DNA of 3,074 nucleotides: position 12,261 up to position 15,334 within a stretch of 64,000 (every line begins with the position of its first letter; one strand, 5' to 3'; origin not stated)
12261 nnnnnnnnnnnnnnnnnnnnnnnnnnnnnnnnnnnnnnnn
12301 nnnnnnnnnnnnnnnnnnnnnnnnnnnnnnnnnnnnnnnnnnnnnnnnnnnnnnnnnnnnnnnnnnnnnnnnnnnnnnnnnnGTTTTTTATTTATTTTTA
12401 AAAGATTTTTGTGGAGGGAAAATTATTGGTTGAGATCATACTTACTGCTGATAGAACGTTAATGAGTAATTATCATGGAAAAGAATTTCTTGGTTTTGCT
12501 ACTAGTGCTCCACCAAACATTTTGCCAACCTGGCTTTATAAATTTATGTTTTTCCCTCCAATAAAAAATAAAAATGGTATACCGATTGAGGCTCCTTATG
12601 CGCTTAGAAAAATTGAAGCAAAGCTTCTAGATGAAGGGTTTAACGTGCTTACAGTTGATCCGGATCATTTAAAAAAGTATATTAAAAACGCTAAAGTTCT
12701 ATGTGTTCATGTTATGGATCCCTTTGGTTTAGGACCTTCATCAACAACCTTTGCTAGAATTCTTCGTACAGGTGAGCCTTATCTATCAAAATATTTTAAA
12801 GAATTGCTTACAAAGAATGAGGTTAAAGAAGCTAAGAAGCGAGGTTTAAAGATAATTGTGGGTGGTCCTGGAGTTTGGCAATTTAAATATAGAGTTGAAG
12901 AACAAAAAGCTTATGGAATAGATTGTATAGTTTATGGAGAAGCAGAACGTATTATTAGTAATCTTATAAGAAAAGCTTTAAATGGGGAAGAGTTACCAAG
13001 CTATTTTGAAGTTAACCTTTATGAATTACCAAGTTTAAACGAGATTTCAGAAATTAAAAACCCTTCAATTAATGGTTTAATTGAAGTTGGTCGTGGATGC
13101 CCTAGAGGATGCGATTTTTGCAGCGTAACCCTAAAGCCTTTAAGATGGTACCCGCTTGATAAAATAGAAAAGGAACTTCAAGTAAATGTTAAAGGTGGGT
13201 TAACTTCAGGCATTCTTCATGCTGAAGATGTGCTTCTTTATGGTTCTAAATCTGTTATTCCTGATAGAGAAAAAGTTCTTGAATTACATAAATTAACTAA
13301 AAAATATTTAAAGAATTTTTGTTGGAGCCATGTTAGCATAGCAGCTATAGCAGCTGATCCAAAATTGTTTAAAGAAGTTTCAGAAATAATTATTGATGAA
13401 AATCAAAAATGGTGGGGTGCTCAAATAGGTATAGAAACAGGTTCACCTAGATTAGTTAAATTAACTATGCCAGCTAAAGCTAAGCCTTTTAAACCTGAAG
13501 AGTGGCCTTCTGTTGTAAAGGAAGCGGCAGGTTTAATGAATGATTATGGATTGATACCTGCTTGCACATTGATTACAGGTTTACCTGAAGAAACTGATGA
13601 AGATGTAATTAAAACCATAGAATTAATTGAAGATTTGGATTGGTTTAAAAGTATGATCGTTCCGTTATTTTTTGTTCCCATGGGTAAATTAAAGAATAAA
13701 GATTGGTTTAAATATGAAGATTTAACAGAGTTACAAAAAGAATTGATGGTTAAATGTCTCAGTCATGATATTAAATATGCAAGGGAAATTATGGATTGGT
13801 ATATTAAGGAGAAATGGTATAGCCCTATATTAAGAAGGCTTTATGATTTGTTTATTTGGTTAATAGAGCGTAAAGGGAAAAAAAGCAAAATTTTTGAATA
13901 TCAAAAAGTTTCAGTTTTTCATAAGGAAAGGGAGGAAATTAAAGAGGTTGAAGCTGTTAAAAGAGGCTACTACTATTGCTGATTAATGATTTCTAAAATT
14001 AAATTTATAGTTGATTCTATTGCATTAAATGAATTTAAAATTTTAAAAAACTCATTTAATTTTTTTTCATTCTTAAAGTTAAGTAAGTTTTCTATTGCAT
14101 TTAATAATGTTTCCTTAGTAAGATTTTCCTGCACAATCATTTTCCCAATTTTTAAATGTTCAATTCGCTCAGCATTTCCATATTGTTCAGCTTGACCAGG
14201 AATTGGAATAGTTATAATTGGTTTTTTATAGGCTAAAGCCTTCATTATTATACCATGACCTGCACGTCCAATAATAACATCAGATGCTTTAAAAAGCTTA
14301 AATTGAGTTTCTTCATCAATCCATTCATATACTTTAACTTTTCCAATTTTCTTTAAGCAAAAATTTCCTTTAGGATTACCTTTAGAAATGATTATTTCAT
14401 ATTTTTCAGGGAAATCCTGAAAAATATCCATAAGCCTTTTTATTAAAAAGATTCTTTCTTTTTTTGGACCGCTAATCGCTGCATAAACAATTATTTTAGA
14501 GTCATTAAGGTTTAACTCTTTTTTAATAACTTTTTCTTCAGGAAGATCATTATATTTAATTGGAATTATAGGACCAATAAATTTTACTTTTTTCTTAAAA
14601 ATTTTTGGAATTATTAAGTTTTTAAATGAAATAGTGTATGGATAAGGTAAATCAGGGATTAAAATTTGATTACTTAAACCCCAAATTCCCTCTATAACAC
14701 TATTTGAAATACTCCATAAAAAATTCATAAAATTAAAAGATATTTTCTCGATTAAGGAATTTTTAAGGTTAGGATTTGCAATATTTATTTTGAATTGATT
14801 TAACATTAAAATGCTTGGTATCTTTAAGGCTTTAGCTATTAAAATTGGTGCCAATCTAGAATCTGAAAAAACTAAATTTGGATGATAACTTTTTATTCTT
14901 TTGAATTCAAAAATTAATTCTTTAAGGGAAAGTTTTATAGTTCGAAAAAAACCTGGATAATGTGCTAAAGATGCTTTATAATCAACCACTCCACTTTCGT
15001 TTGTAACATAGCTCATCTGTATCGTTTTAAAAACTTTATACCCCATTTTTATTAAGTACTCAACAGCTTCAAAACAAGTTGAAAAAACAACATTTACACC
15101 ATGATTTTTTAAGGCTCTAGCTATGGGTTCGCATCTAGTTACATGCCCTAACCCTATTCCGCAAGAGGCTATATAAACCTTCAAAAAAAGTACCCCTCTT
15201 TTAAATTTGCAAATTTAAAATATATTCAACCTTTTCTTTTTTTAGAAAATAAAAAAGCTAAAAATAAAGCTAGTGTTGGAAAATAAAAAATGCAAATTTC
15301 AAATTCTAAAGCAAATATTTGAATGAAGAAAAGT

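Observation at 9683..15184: Cluster of three distinct radical-SAM enzymes convergent with a GT1 glycosyltransferase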

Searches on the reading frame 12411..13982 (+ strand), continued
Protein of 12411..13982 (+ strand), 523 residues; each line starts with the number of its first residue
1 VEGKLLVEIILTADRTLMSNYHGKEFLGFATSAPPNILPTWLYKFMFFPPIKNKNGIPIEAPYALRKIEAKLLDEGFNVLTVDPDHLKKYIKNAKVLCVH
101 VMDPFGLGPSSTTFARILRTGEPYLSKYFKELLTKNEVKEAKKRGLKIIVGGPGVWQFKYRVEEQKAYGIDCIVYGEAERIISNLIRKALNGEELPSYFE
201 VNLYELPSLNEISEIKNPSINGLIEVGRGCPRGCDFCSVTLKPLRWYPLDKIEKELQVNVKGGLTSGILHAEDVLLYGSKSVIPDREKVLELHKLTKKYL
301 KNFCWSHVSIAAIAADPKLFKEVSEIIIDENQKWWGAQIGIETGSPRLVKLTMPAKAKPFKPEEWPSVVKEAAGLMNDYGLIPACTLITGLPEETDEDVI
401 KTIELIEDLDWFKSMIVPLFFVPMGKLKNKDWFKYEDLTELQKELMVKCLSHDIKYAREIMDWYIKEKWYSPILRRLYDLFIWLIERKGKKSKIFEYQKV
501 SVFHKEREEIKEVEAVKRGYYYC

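Call 67: fold_search(model_id=the predicted structure, library=pdb)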
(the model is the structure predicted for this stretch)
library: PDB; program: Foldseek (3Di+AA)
matches with E <= 10: 1363; with E <= 0.001: 36
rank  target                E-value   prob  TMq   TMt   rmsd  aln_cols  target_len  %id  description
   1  9ccb                  1.0e-15  1.00  0.51  0.62   6.9       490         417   17  X-ray crystal structure of methyl-coenzyme M reductase glutamine methylase (MgmA) from Methanothermobacter marburgensis  (released 2025-01-01)
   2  7mjy_A                9.3e-13  1.00  0.49  0.56   6.2       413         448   17  MiaB in the complex with s-adenosyl-L-homocysteine and RNA (released 2021-09-15)
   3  7mjv_A                1.4e-12  1.00  0.49  0.57   5.8       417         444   16  MiaB in the complex with s-adenosylmethionine and RNA (released 2021-09-15)
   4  9a6d_A                4.4e-12  1.00  0.51  0.58   5.6       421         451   16  Integrative model of MTAB-YVFG by crosslinking MS and deep learning (released 2024-09-18)
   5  7mjz                  5.5e-12  1.00  0.49  0.56   6.1       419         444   16  The structure of MiaB with pentasulfide bridge (released 2021-09-15)
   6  7mjx_A                5.8e-12  1.00  0.49  0.57   6.0       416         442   16  MiaB in the complex with 5'-deoxyadenosine, methionine and RNA (released 2021-09-15)
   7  6wte_A                6.1e-12  1.00  0.51  0.47   5.8       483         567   15  Structure of radical S-adenosylmethionine methyltransferase, TsrM, from Kitasatospora setae with cobalamin and [4Fe-4S (released 2020-12-23)
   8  6wte_B                7.2e-12  1.00  0.50  0.49   6.7       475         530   15  Structure of radical S-adenosylmethionine methyltransferase, TsrM, from Kitasatospora setae with cobalamin and [4Fe-4S (released 2020-12-23)
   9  7mjw_A                8.0e-12  1.00  0.46  0.53   6.9       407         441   17  Methylated MiaB in the complex with 5'-deoxyadenosine, methionine and RNA (released 2021-09-15)
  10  6fd2_A                1.1e-11  1.00  0.47  0.53  10.0       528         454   13  Radical SAM 1,2-diol dehydratase AprD4 in complex with its substrate paromamine (released 2018-01-17)
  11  6wtf_A                2.2e-11  1.00  0.50  0.49   6.2       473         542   15  Structure of radical S-adenosylmethionine methyltransferase, TsrM, from Kitasatospora setae with tryptophan substrate  (released 2020-12-23)
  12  6fd2_B                7.7e-11  1.00  0.48  0.54  10.1       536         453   13  Radical SAM 1,2-diol dehydratase AprD4 in complex with its substrate paromamine (released 2018-01-17)
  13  6wtf_B                1.0e-10  1.00  0.51  0.49   6.2       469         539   15  Structure of radical S-adenosylmethionine methyltransferase, TsrM, from Kitasatospora setae with tryptophan substrate  (released 2020-12-23)
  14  4jc0_A                3.3e-09  1.00  0.42  0.50   8.9       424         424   14  Crystal structure of Thermotoga maritima holo RimO in complex with pentasulfide, Northeast Structural Genomics Consort (released 2013-04-10)
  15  7kdy_A                1.4e-08  1.00  0.51  0.41   8.1       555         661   12  Crystal structure of Streptomyces tokunonesis TokK with hydroxycobalamin, 5'-deoxyadenosine, methionine, and (2R)-pant (released 2022-01-12)
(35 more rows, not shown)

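Call 87: search_protein_families(library=pfam, proteins=[L073:6941-8176:-, L059:1834-2397:-, L037:6719-7693:-, L048:2516-2794:-, L033:320-661:-, L014:123-530:+], max_evalue=0.001)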
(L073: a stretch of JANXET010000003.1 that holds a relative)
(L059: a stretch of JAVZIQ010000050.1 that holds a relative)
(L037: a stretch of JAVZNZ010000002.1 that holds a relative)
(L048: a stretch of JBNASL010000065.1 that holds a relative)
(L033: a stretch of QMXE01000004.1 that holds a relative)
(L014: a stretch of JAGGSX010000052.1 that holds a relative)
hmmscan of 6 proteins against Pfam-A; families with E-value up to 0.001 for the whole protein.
L073:6941-8176:- (411 aa): 3 families
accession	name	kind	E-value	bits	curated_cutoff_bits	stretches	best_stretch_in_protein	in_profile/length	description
PF01855.24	POR_N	-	6.7e-75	252.2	27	1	22-256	2-230/231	Pyruvate flavodoxin/ferredoxin oxidoreductase, thiamine diP-bdg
PF17147.9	PFOR_II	-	2.3e-29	102.2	27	1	280-383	1-101/102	Pyruvate:ferredoxin oxidoreductase core domain II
PF02780.25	Transketolase_C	-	3.1e-08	34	25.9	1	278-366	8-97/124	Transketolase, C-terminal domain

L059:1834-2397:- (187 aa): 1 family
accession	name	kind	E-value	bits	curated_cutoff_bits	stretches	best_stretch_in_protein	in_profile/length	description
PF01558.24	POR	-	5.9e-42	144.2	27.4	1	14-182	1-173/173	Pyruvate ferredoxin/flavodoxin oxidoreductase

L037:6719-7693:- (324 aa): 1 family
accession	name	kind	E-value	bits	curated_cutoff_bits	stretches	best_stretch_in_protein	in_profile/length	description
PF02775.26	TPP_enzyme_C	-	3.2e-19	69.6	21.9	1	52-220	2-151/151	Thiamine pyrophosphate enzyme, C-terminal TPP binding domain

L048:2516-2794:- (92 aa): 12 families
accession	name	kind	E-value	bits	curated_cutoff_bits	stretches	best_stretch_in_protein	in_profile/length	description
PF00037.32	Fer4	-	1.3e-15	56.9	21.1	2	65-88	1-24/24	4Fe-4S binding domain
PF12837.12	Fer4_6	-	4.6e-12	45.7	25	2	65-87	2-24/24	4Fe-4S binding domain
PF12797.12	Fer4_2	-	1.8e-11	43.6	24.5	2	65-84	3-22/22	4Fe-4S binding domain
PF14697.11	Fer4_21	-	4e-11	43.3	35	2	15-57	16-58/59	4Fe-4S dicluster domain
PF13237.11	Fer4_10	-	1.9e-10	40.9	25.5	1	34-83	2-53/53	4Fe-4S dicluster domain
PF13187.11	Fer4_9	-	2.4e-10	40.7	27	1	40-87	1-52/52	4Fe-4S dicluster domain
PF12838.12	Fer4_7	-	1.3e-09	38.8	27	1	40-86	1-52/52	4Fe-4S dicluster domain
PF13484.11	Fer4_16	-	9.5e-08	33.2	30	0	72-89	2-19/66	4Fe-4S double cluster binding domain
PF12800.12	Fer4_4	-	1.2e-06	28.7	24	0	39-54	2-17/17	4Fe-4S binding domain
PF13183.11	Fer4_8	-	6.5e-05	23.8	27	0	36-54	49-67/68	4Fe-4S dicluster domain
PF25160.1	LdpA_Fe-S-bd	-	6.9e-05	23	27.6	1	41-89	5-45/49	LdpA Fe-S cluster-binding domain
PF12798.12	Fer4_3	-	0.00041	21.4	27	0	41-55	1-15/15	4Fe-4S binding domain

L033:320-661:- (113 aa): 2 families
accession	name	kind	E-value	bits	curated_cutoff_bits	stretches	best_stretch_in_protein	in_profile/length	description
PF03551.20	PadR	-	5.8e-15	55.5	27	1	24-94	1-74/75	Transcriptional regulator PadR-like family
PF14947.12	HTH_45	-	0.00033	21.1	25.5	1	57-101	38-74/77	Winged helix-turn-helix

L014:123-530:+ (135 aa): 7 families
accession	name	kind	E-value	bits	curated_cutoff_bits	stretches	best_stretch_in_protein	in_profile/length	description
PF01978.25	TrmB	-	6.9e-10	39.1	25.6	1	13-76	1-63/68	Sugar-specific transcriptional regulator TrmB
PF03965.22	Penicillinase_R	-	1e-06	29.5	22.6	1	18-87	1-74/115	Penicillinase repressor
PF14394.12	DUF4423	-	0.00031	21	30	1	29-91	30-93/165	Domain of unknown function (DUF4423)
PF09339.16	HTH_IclR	-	0.00035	20.7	22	1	25-67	8-51/52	IclR helix-turn-helix domain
PF01047.28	MarR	-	0.00068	19.9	24.6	0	22-70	5-53/59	MarR family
PF25212.1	HVO_A0114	-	0.00068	19.8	27.6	0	21-73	23-75/84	HVO_A0114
PF12802.13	MarR_2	-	0.0008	20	27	0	16-68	1-54/61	MarR family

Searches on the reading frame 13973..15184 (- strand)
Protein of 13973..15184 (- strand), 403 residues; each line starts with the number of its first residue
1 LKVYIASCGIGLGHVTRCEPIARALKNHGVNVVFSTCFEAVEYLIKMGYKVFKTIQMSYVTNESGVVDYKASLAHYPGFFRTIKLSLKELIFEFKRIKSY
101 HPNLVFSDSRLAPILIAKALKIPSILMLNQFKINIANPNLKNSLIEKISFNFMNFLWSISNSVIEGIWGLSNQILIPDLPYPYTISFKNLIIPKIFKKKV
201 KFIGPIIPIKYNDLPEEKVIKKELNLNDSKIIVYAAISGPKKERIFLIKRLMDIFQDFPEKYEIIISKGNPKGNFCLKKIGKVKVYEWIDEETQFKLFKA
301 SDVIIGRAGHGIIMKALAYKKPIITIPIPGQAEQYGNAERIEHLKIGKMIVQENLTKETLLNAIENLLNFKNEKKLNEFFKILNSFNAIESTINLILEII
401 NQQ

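Call 3: search_protein_families(library=pfam, proteins=[window:13973-15184:-], max_evalue=0.01)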
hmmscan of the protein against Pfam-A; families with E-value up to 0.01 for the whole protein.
window:13973-15184:- (403 aa): 4 families
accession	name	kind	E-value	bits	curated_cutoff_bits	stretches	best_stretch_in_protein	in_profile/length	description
PF04101.22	Glyco_tran_28_C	-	2.5e-16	60.6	22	1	282-374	55-147/166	Glycosyltransferase family 28 C-terminal domain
PF13528.12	Glyco_trans_1_3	-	3.9e-14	53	25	2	5-137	5-131/322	Glycosyl transferase family 1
PF02350.25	Epimerase_2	-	8e-05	22.1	30.6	1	250-374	202-321/347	UDP-N-acetylglucosamine 2-epimerase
PF00201.24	UDPGT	-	0.0011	18.3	19.5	1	303-374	343-412/499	UDP-glucoronosyl and UDP-glucosyl transferase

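Call 4: search_protein_families(library=ncbifam, proteins=[window:13973-15184:-], max_evalue=0.01)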
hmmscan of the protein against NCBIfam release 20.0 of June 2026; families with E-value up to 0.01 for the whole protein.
window:13973-15184:- (403 aa): 8 families
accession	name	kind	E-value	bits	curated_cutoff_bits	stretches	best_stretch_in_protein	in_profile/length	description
TIGR00661.1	MJ1255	subfamily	2.1e-28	99.5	195.9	1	2-358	1-305/321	MJ1255/VC2487 family glycosyltransferase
TIGR01133.1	murG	equivalog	7.1e-17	61.4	250.25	1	255-383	206-340/353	undecaprenyldiphospho-muramoylpentapeptide beta-N-acetylglucosaminyltransferase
TIGR01426.2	MGT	subfamily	2.7e-12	46.4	260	1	198-369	201-359/393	macrolide family glycosyltransferase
NF009102.0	PRK12446.1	equivalog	9.3e-11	41.2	339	1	197-398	153-351/352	undecaprenyldiphospho-muramoylpentapeptide beta-N-acetylglucosaminyltransferase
NF033129.1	macro_glyco_Mgt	subfamily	3.7e-08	32.8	700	1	252-369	248-360/393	macrolide-inactivating glycosyltransferase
TIGR03590.1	PseG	equivalog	1.9e-07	31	153.55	1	6-58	9-61/280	UDP-2,4-diacetamido-2,4,6-trideoxy-beta-L-altropyranose hydrolase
NF000362.1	self_GT_OleI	exception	4.3e-07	29.4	700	1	282-364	306-383/424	OleI family self-immunity macrolide glycosyltransferase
NF041548.1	PssE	equivalog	2.3e-05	24.4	120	1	286-384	43-140/146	PssE/Cps14G family polysaccharide biosynthesis glycosyltransferase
